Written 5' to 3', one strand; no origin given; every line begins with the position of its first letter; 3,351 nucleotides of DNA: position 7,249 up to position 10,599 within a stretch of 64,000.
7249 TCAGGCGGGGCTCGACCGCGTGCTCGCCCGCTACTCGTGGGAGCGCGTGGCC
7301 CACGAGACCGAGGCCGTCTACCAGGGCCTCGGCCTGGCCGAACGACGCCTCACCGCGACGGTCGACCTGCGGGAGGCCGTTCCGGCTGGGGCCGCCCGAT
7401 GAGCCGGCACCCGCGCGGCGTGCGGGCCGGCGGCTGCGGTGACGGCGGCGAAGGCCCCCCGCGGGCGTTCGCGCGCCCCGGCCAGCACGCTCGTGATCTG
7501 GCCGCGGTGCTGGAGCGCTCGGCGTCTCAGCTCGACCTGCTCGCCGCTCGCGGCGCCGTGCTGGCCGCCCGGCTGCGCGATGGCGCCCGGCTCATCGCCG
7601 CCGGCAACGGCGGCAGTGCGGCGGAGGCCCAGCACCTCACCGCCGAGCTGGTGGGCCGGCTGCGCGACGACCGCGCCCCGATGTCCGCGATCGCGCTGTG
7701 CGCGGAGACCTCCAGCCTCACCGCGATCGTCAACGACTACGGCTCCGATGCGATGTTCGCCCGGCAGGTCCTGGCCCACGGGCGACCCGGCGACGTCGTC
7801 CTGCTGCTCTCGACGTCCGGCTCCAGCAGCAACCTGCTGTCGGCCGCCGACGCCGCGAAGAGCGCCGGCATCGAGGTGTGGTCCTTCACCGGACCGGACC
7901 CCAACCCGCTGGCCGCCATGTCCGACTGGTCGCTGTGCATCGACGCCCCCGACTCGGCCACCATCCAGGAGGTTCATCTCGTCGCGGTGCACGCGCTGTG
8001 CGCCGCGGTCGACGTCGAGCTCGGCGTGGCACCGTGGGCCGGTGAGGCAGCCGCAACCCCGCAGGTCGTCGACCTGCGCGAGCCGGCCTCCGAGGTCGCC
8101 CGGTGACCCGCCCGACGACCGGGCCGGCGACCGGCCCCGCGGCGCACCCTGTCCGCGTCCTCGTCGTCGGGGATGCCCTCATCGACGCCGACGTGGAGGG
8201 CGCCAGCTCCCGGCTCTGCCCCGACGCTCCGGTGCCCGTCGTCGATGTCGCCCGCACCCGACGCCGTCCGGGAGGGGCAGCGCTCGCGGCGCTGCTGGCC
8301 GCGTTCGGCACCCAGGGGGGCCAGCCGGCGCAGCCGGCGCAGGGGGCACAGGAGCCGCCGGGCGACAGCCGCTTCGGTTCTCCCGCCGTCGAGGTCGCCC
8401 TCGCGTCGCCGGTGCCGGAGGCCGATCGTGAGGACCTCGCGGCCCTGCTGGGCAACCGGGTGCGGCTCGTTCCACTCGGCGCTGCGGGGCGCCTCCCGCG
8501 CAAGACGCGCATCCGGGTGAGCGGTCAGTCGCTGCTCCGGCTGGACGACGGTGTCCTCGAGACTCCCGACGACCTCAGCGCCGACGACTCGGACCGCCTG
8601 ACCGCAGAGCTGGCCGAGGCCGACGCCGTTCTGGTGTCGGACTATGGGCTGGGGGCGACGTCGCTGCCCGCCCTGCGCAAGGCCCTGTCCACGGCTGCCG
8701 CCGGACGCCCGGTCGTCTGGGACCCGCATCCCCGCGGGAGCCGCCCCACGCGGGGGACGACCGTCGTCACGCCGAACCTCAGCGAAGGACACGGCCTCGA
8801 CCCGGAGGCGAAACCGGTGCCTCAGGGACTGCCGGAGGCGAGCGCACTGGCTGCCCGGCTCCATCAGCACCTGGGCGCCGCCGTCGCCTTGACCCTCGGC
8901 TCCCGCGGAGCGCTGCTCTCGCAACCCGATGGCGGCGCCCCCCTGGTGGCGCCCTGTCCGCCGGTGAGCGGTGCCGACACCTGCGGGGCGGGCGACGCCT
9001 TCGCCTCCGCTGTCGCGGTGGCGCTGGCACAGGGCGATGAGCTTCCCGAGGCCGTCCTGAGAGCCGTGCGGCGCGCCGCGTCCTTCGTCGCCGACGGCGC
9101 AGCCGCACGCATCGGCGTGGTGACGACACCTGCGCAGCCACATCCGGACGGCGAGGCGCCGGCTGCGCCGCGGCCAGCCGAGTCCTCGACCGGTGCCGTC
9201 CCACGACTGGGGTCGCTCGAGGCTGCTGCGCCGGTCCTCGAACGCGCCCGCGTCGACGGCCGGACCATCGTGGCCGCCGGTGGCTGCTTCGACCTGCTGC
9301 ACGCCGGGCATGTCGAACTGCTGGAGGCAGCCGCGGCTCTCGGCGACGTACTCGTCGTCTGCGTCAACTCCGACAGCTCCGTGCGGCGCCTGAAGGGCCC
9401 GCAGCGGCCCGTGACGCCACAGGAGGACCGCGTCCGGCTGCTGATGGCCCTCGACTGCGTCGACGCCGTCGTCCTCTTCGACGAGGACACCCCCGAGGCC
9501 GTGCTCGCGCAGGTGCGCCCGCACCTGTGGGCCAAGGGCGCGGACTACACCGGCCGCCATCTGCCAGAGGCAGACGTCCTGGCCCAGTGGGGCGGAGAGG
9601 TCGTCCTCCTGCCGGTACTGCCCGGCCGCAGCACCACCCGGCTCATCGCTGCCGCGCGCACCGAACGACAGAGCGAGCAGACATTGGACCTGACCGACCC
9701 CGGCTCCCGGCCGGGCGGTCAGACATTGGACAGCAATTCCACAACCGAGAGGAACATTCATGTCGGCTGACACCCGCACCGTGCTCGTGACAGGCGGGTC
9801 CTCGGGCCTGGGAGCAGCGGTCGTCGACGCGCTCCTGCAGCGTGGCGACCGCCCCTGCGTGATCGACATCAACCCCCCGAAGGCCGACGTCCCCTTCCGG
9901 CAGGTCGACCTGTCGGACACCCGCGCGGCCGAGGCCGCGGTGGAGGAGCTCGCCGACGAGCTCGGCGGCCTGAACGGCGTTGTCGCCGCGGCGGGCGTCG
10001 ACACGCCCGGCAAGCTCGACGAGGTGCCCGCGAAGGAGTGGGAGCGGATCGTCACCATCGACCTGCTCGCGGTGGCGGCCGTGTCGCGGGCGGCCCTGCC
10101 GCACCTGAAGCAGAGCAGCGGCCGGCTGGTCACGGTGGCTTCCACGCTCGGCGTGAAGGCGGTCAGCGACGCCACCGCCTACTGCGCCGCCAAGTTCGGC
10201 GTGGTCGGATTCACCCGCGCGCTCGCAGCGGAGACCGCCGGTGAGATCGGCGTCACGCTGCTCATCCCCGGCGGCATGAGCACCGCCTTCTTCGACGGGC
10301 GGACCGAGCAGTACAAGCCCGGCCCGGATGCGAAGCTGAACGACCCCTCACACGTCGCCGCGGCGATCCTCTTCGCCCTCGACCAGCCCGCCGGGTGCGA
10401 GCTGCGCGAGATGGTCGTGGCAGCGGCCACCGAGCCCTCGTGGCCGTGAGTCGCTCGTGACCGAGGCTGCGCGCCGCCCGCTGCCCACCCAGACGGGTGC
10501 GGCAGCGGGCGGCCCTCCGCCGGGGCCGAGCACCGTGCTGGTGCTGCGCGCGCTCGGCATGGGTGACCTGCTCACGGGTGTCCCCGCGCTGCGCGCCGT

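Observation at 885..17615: ADP-heptose based glycan-assembly locus in a Gram-positive high-GC genome (candidate undescribed heptoglycan / glycoconjugate system)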

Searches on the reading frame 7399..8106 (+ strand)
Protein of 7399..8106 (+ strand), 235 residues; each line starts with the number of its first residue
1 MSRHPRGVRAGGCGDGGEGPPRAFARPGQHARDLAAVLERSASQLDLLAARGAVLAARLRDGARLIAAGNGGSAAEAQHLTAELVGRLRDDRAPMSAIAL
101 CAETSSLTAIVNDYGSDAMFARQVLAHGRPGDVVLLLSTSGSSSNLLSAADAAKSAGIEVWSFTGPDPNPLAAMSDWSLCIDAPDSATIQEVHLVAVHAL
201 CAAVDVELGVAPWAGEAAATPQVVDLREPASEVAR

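Call 6: search_protein_families(library=pfam, proteins=[window:7399-8106:+], max_evalue=0.001)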
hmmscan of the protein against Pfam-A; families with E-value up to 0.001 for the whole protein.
window:7399-8106:+ (235 aa): 2 families
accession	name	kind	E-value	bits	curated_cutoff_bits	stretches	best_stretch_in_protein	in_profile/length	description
PF13580.11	SIS_2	-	3.8e-20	72.8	27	1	32-165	4-138/138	SIS domain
PF01380.27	SIS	-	9.4e-10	38.8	25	1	106-188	29-116/131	SIS domain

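Call 22: search_protein_families(library=ncbifam, proteins=[window:7399-8106:+], max_evalue=0.00001)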
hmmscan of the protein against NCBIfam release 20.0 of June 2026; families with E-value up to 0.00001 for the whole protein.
window:7399-8106:+ (235 aa): 8 families
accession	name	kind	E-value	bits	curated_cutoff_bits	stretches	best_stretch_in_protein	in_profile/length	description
NF010546.0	PRK13936.1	equivalog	7.9e-46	156.3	276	1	47-208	28-192/197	phosphoheptose isomerase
TIGR00441.1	gmhA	equivalog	3.1e-44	150.7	209.45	1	54-204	3-153/154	D-sedoheptulose 7-phosphate isomerase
NF010547.0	PRK13938.1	equivalog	9.8e-38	129.8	320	1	48-207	31-190/196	D-sedoheptulose 7-phosphate isomerase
NF001628.0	PRK00414.1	equivalog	3e-33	115.1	265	1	42-208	24-190/192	D-sedoheptulose 7-phosphate isomerase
NF008138.0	PRK10886.1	equivalog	2.7e-29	102.3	352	1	49-208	28-190/196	DnaA initiator-associating protein DiaA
NF040776.2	AlsR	equivalog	4.1e-08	32.5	400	1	128-187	174-233/279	transcriptional repressor AlsR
TIGR03127.2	RuMP_HxlB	equivalog_domain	8.3e-07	29.1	160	1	130-187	72-129/178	6-phospho-3-hexuloisomerase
NF008458.0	PRK11337.1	equivalog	4.6e-06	25.8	378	1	129-188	187-246/293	MurR/RpiR family transcriptional regulator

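Call 46: search_solved_structures(query=window:7399-8106:+, max_evalue=0.00001, show_alignments=1)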
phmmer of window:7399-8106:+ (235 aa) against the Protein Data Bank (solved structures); distinct sequences matched with E-value up to 0.00001: 15.
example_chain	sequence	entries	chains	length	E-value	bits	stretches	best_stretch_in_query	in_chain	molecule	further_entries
5i01_A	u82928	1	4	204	7.8e-37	130.3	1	53-206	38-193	Phosphoheptose isomerase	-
1tk9_A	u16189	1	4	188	1.1e-33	120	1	47-205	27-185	Phosphoheptose isomerase 1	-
2xbl_A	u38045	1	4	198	3.4e-33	118.4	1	52-205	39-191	PHOSPHOHEPTOSE ISOMERASE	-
2x3y_A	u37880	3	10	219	4.8e-33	117.9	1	52-205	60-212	PHOSPHOHEPTOSE ISOMERASE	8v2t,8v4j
1x92_A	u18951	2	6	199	6.6e-33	117.5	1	54-208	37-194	PHOSPHOHEPTOSE ISOMERASE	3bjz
5lu5_A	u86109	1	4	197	8.8e-33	117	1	52-205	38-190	Phosphoheptose isomerase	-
5ltz_A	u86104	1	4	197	9e-33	117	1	52-205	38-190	Phosphoheptose isomerase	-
5lu7_A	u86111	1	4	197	9.4e-33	116.9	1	52-205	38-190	Phosphoheptose isomerase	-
5lu6_A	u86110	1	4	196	4.4e-32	114.8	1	52-205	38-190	Phosphoheptose isomerase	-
5by2_A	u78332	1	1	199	7.5e-31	110.7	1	51-208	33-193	Phosphoheptose isomerase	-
1x94_A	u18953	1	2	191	4.8e-28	101.5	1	48-208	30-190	putative Phosphoheptose isomerase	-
3trj_A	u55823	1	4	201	4.9e-28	101.5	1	46-208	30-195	Phosphoheptose isomerase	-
2i22_A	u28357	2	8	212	9.4e-28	100.6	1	45-207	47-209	Phosphoheptose isomerase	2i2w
2yva_A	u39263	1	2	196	6.8e-27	97.8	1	46-206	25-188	DnaA initiator-associating protein diaA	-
4u6n_A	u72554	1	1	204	7.8e-27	97.6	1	46-206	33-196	DnaA initiator-associating protein DiaA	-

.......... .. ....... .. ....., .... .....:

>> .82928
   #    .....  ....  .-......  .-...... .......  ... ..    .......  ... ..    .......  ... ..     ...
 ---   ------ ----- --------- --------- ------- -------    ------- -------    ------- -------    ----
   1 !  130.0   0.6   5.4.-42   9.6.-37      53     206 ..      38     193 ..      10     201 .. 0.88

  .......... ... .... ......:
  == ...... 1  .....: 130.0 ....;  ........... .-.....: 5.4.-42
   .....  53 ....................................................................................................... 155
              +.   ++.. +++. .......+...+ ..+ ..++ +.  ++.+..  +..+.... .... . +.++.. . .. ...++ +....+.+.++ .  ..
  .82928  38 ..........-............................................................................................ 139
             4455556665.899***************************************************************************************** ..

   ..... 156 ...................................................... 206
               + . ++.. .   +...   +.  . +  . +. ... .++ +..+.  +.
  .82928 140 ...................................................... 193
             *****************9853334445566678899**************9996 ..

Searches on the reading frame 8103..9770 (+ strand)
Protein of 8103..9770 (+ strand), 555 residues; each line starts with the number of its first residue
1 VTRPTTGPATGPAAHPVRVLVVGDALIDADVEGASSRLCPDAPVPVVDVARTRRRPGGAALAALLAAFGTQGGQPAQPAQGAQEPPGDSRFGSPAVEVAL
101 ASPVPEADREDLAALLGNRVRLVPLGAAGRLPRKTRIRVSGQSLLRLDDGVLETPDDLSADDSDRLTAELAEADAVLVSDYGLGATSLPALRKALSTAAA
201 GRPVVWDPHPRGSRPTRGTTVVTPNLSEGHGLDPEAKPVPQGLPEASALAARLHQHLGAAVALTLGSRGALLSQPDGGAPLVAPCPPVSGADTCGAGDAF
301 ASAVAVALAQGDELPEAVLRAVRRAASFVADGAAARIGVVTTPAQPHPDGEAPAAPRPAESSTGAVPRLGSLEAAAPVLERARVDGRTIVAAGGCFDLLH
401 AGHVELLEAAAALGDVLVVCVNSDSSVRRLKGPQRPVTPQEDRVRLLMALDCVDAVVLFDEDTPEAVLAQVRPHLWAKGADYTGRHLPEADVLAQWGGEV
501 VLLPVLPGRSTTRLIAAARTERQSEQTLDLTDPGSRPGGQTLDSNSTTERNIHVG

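Call 6: search_protein_families(library=pfam, proteins=[window:8103-9770:+], max_evalue=0.001)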
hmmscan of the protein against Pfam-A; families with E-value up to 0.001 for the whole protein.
window:8103-9770:+ (555 aa): 3 families
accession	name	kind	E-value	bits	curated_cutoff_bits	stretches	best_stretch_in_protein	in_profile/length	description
PF00294.29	PfkB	-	2.6e-19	70.1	25.8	1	161-329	118-290/302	pfkB family carbohydrate kinase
PF01467.32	CTP_transf_like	-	5.4e-18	65.9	21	1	392-483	2-91/133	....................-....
PF08543.17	Phos_pyr_kin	-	4.6e-08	33.2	27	1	219-327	120-230/246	Phosphomethylpyrimidine kinase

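Call 22: search_protein_families(library=ncbifam, proteins=[window:8103-9770:+], max_evalue=0.00001)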
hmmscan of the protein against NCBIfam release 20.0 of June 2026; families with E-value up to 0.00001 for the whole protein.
window:8103-9770:+ (555 aa): 13 families
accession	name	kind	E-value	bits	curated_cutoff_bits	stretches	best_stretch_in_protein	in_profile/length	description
NF008454.0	PRK11316.1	equivalog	5.2e-74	249.6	521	2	134-520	106-473/475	bifunctional D-glycero-beta-D-manno-heptose-7-phosphate kinase/D-glycero-beta-D-manno-heptose 1-phosphate adenylyltransferase HldE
TIGR02199.1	rfaE_dom_II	equivalog_domain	7e-53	178.3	181.5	1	379-518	3-142/144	D-glycero-beta-D-manno-heptose 1-phosphate adenylyltransferase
TIGR02198.1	rfaE_dom_I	equivalog_domain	4.3e-29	101.6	345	2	133-329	103-297/315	D-glycero-beta-D-manno-heptose-7-phosphate kinase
TIGR00125.1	cyt_tran_rel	domain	1.8e-16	60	27.7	1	389-454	1-63/65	adenylyltransferase/cytidyltransferase family protein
TIGR02152.1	D_ribokin_bact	equivalog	9.8e-14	51.4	299.65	1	158-329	114-281/298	ribokinase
NF008353.0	PRK11142.1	equivalog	5.4e-11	42.6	341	1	165-330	125-285/307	ribokinase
NF001985.0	PRK00777.1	subfamily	9.1e-10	38.8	104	1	390-448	7-63/157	pantetheine-phosphate adenylyltransferase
TIGR03168.1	1-PFK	subfamily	8.7e-09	34.7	216.4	1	242-329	197-282/305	hexose kinase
TIGR01518.1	g3p_cytidyltrns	equivalog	4.9e-08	33.1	165.4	1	392-512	3-119/125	glycerol-3-phosphate cytidylyltransferase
TIGR03828.1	pfkB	equivalog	2e-07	30.3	292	1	245-330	200-283/305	1-phosphofructokinase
NF041320.1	pfkB_Halo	equivalog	1.4e-06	27.9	400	1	245-330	195-278/302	1-phosphofructokinase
TIGR04382.1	myo_inos_iolC_N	equivalog_domain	1.8e-06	27.4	300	1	244-332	206-293/309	5-dehydro-2-deoxygluconokinase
NF002250.0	PRK01170.1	subfamily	9.8e-06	25.3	489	0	389-433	2-46/322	bifunctional pantetheine-phosphate adenylyltransferase/NTP phosphatase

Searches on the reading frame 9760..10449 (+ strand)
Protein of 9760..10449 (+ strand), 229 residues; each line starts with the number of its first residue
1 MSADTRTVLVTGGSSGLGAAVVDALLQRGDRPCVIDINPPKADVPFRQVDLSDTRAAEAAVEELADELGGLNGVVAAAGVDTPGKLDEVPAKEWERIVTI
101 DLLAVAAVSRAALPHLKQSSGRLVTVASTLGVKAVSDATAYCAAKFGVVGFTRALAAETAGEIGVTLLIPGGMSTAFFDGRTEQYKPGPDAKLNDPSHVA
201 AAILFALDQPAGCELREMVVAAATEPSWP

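Call 6: search_protein_families(library=pfam, proteins=[window:9760-10449:+], max_evalue=0.001)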
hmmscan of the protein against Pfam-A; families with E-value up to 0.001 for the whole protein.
window:9760-10449:+ (229 aa): 5 families
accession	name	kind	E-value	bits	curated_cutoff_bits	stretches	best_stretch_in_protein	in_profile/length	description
PF00106.31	adh_short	-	5.1e-38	131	26.6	1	7-184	2-193/195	short chain dehydrogenase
PF13561.12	adh_short_C2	-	6.5e-27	95.1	27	1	15-206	6-216/236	Enoyl-(Acyl carrier protein) reductase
PF08659.16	KR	-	1.4e-10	41.8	22.6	1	41-145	52-153/180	KR domain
PF01370.27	Epimerase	-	3.8e-05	23.7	20.9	1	8-120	1-114/240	NAD dependent epimerase/dehydratase family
PF23441.1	SDR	-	6.1e-05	23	27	0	41-179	60-200/258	SDR-like rossmann domain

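Call 22: search_protein_families(library=ncbifam, proteins=[window:9760-10449:+], max_evalue=0.00001)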
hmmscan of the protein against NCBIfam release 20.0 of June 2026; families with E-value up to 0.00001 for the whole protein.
window:9760-10449:+ (229 aa): 191 families (the best 25 are shown)
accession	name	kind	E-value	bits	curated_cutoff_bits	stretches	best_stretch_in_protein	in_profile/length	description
NF009466.0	PRK12826.1-2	subfamily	1.1e-35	123.3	222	1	5-206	3-225/248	3-oxoacyl-ACP reductase FabG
NF006073.0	PRK08219.1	equivalog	4e-34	118.3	218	1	5-222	3-224/227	SDR family oxidoreductase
NF005594.0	PRK07326.1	equivalog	2.1e-30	106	271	1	3-184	4-197/237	SDR family oxidoreductase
NF052558.1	MBtsdlDhBudC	equivalog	6.1e-30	104.6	270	1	5-180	3-189/250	meso-2,3-butanediol dehydrogenase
NF005007.0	PRK06398.1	equivalog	1.2e-29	103.2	341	1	6-179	8-183/259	aldose dehydrogenase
NF005806.0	PRK07666.1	equivalog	4.6e-29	101.4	286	1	5-204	7-218/239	3-ketoacyl-ACP reductase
NF006123.0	PRK08267.1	equivalog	9.9e-29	100.3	261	1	6-209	3-222/261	SDR family oxidoreductase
NF005672.0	PRK07454.1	equivalog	2.1e-28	99.2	234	1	4-221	5-235/241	SDR family oxidoreductase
NF005893.0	PRK07856.1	equivalog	2.8e-28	98.9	255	1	3-176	7-185/255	SDR family oxidoreductase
NF005495.0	PRK07109.1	subfamily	4.6e-28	98.4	264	1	3-224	6-241/334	SDR family oxidoreductase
TIGR01963.1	PHB_DH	subfamily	6.2e-28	97.7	307.05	1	6-176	2-186/255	3-hydroxybutyrate dehydrogenase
NF005309.0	PRK06841.1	subfamily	1.2e-27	97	286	1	4-209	14-236/255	GolD/DthD family dehydrogenase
NF004526.0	PRK05872.1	subfamily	2.5e-27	95.8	276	1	3-162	8-178/297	short-chain dehydrogenase/reductase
TIGR03971.1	SDR_subfam_1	subfamily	2.7e-27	95.8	300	1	46-180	68-205/271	mycofactocin-coupled SDR family oxidoreductase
NF009093.0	PRK12429.1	subfamily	8.6e-27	94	258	1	3-179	3-193/259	3-hydroxybutyrate dehydrogenase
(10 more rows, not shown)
